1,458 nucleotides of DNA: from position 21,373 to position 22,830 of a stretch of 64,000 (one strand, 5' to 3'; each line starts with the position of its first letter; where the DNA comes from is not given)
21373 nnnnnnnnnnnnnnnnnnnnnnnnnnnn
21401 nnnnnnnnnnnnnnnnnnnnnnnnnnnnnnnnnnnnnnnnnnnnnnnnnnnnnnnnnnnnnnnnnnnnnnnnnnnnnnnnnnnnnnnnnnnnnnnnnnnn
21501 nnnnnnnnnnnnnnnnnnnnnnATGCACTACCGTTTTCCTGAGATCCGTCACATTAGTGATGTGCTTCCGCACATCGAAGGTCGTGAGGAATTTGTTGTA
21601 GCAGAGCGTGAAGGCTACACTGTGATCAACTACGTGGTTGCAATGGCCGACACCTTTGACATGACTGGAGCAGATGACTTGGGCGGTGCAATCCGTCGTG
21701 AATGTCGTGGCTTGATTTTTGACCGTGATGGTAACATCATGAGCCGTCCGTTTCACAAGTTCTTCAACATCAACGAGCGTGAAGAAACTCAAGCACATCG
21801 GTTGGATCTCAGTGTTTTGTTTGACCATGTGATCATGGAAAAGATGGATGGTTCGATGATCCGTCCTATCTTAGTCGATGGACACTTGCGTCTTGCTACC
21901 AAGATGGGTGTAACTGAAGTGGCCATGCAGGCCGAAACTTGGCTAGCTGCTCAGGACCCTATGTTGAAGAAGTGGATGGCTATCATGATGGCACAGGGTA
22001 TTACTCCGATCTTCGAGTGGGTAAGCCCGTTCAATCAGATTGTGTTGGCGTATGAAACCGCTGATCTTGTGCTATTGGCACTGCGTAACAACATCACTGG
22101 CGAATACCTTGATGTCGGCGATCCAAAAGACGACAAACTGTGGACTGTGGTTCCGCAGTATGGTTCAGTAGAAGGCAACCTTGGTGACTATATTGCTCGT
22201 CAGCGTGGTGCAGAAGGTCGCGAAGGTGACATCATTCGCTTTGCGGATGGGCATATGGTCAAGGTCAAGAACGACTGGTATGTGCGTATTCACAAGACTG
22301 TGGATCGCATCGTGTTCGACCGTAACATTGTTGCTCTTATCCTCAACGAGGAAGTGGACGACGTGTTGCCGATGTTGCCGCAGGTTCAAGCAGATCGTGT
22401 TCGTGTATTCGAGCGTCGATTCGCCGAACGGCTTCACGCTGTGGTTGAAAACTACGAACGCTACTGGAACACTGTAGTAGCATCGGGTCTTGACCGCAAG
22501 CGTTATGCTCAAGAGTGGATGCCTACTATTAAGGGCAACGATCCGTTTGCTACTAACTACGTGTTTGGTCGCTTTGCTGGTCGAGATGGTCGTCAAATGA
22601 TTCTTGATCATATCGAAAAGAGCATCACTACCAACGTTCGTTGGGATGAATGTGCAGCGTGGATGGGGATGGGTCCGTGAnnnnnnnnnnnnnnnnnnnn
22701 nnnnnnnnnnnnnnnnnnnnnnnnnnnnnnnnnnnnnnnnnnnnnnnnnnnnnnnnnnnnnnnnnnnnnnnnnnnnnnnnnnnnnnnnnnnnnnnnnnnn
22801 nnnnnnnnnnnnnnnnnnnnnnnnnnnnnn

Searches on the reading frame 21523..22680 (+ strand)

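Call 20: search_protein_families(library=phrogs, proteins=[window:21523-22680:+], max_evalue=0.00001)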
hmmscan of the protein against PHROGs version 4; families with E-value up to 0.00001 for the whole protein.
window:21523-22680:+ (385 aa): 2 families
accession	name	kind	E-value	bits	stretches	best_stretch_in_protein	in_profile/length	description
phrog_562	-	tail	3e-74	251.2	1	22-372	25-368/377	RNA ligase and tail fiber protein attachment catalyst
phrog_8238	-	DNA, RNA and nucleotide metabolism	2.7e-10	40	1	60-110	457-508/737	RNA ligase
